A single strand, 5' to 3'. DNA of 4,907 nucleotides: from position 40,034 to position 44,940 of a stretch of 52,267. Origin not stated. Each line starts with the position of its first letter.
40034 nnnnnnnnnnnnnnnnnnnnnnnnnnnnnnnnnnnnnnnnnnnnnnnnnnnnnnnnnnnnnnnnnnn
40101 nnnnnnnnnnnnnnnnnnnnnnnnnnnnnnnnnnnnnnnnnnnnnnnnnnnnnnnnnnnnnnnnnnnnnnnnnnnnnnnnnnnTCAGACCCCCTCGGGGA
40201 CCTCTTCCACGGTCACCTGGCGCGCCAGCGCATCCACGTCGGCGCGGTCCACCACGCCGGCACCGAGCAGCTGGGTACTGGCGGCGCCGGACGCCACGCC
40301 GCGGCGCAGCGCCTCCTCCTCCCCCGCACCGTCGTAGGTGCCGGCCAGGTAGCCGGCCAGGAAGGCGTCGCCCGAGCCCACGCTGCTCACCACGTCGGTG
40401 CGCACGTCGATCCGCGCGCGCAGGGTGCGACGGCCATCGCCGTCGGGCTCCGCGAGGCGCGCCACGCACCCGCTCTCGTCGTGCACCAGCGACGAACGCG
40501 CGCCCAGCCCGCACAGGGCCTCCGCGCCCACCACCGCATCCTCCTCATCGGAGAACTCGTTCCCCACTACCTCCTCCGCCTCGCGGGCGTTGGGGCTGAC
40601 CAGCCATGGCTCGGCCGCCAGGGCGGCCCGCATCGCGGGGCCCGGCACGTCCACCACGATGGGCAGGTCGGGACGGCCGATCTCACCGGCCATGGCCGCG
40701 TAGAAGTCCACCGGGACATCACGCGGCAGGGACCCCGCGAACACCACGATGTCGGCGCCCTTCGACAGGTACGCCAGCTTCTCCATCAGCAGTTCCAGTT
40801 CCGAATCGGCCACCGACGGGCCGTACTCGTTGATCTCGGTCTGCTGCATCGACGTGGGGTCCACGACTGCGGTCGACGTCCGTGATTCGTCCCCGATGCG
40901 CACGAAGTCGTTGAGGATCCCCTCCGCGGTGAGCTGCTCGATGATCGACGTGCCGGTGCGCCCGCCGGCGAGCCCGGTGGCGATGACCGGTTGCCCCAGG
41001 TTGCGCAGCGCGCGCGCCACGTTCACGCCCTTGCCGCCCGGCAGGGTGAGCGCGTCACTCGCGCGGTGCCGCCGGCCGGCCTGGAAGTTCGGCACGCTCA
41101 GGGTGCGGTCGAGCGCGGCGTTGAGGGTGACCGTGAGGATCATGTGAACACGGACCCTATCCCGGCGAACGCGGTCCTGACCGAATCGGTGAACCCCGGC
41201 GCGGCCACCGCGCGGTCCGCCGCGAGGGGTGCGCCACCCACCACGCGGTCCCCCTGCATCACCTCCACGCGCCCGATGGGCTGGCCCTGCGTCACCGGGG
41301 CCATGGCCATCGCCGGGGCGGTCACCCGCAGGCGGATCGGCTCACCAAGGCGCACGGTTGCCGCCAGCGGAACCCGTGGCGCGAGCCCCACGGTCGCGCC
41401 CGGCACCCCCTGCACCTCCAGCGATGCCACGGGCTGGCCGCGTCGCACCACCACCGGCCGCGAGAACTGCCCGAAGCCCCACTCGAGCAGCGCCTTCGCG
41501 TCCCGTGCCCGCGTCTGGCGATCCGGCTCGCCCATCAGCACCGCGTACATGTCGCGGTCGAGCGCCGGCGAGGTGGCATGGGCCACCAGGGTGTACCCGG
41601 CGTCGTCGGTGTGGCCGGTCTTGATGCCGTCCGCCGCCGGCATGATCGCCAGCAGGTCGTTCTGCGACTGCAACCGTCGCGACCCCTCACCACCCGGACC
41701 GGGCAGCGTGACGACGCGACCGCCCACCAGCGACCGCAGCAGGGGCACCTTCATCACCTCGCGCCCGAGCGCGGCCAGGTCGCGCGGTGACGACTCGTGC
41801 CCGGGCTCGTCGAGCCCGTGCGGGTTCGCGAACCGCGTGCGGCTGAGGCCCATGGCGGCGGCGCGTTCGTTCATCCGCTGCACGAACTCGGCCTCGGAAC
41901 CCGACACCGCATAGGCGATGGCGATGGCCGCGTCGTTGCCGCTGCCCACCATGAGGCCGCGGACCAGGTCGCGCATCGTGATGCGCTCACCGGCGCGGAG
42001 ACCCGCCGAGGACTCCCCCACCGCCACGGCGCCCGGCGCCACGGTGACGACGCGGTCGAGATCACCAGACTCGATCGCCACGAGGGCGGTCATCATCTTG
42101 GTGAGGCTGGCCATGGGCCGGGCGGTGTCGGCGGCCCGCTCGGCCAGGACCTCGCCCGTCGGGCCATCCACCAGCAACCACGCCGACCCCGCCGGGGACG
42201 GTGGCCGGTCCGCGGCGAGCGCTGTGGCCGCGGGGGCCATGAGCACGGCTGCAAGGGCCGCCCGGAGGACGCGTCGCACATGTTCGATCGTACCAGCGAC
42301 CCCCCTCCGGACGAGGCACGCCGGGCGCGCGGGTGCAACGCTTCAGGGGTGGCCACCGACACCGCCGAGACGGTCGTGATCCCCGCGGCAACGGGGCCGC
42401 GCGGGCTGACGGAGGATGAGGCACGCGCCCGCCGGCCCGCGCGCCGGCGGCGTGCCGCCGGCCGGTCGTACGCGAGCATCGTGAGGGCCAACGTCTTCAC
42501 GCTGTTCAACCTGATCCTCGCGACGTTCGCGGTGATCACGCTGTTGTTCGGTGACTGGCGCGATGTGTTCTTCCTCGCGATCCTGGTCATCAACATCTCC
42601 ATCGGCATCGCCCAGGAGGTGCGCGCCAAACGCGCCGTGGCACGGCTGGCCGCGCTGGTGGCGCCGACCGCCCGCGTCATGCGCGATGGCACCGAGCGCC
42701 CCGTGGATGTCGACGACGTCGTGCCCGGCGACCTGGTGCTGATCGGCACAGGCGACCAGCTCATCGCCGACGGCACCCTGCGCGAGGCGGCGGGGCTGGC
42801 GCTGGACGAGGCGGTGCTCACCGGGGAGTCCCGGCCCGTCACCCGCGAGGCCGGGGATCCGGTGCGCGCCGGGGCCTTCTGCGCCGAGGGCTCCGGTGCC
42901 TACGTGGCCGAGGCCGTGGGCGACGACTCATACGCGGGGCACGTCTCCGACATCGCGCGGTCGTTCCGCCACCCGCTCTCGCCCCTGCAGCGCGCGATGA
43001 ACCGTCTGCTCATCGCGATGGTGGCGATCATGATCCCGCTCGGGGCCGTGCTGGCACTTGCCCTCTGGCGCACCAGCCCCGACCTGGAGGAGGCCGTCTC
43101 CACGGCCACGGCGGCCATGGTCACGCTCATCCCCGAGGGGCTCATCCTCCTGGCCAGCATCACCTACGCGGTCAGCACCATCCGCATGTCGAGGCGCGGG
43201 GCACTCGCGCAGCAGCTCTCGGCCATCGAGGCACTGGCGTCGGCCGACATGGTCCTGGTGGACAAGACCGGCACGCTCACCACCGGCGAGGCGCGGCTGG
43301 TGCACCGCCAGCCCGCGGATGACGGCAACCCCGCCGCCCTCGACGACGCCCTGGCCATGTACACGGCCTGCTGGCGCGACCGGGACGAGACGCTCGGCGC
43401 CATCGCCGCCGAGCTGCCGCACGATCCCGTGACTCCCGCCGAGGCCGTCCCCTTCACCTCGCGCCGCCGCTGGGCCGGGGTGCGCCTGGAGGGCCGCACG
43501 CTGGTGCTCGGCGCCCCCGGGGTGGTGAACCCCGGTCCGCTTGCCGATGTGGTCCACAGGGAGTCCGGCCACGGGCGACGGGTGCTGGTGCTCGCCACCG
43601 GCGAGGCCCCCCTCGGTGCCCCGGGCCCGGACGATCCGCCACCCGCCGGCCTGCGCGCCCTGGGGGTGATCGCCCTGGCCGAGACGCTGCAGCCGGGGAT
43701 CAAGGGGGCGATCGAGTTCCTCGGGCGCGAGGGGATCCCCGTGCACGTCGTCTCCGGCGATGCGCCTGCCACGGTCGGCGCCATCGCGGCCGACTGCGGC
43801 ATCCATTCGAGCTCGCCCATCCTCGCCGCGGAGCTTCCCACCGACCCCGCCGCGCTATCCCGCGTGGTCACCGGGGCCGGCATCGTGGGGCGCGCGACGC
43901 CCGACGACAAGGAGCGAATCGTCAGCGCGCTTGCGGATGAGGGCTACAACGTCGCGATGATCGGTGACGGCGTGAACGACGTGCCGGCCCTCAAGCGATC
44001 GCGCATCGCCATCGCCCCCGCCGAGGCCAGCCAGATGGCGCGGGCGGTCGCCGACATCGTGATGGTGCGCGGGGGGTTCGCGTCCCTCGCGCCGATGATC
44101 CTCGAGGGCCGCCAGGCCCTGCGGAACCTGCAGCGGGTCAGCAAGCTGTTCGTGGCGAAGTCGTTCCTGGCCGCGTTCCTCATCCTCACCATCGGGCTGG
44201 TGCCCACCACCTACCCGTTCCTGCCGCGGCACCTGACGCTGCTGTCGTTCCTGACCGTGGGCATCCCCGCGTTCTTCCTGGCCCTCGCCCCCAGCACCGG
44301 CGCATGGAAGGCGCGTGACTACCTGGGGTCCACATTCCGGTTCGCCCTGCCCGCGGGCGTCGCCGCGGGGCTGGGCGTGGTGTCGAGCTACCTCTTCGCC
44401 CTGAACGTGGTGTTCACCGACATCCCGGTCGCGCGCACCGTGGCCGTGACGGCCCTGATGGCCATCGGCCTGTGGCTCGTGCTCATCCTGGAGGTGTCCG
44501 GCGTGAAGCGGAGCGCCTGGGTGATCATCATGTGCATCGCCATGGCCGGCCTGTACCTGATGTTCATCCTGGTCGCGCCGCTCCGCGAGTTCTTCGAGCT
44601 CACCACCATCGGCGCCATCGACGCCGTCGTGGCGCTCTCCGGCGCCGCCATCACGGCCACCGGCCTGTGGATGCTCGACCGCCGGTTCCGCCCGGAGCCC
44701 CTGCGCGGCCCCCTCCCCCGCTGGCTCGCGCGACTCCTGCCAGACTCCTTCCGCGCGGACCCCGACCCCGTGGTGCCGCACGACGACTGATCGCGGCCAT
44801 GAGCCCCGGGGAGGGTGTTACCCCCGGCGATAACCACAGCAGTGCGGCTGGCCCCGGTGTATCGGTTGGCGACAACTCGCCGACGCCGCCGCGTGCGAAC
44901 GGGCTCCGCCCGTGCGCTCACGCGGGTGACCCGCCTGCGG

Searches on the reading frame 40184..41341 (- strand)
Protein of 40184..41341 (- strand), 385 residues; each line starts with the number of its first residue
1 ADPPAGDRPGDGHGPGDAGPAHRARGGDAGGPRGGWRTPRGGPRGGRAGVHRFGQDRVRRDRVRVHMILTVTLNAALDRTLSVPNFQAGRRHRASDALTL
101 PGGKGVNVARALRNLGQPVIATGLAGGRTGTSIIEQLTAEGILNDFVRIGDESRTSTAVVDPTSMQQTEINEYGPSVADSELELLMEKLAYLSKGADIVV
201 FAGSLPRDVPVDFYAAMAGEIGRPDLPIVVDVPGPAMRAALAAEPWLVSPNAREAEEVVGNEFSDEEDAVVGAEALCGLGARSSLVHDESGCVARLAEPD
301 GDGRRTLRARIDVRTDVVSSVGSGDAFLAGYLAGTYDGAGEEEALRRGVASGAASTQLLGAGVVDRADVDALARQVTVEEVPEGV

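Call 71: search_protein_families(library=pfam, proteins=[window:40184-41341:-], max_evalue=0.00001)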
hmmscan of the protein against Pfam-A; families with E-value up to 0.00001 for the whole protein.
window:40184-41341:- (385 aa): 1 family
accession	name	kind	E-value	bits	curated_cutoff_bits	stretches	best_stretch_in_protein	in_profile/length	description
PF00294.29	PfkB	-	1.2e-36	127.1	25.8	1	78-362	13-296/302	pfkB family carbohydrate kinase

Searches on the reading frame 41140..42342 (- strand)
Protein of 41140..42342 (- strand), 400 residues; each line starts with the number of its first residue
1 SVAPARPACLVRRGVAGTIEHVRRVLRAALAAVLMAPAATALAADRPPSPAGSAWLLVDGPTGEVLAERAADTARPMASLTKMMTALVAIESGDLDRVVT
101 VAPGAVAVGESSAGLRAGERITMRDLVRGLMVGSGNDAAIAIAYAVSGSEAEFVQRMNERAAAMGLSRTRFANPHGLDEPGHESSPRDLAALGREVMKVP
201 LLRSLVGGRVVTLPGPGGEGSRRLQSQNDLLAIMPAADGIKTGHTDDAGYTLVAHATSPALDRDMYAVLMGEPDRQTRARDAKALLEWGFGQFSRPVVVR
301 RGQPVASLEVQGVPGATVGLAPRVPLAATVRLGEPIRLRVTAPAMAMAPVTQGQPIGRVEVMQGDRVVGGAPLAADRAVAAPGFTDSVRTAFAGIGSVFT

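Call 71: search_protein_families(library=pfam, proteins=[window:41140-42342:-], max_evalue=0.00001)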
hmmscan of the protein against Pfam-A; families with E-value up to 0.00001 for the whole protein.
window:41140-42342:- (400 aa): 2 families
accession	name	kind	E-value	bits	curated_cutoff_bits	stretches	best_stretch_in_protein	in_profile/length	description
PF00768.25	Peptidase_S11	-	1.6e-54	185.3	27.6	1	47-272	7-237/239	D-alanyl-D-alanine carboxypeptidase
PF13354.11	Beta-lactamase2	-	3.6e-06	26.9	22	1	62-197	9-147/214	Beta-lactamase enzyme family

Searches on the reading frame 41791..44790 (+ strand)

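Call 71: search_protein_families(library=pfam, proteins=[window:41791-44790:+], max_evalue=0.00001)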
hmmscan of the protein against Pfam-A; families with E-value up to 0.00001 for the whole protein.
window:41791-44790:+ (999 aa): 3 families
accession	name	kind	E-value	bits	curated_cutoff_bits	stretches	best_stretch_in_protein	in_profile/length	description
PF00122.25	E1-E2_ATPase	-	8.8e-41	139.8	28.1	1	289-469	2-181/181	E1-E2 ATPase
PF00702.32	Hydrolase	-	7.4e-18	66.1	26.4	1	487-736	3-189/191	haloacid dehalogenase-like hydrolase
PF12710.13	HAD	-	1.2e-06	29.5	27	1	630-735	78-189/189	haloacid dehalogenase-like hydrolase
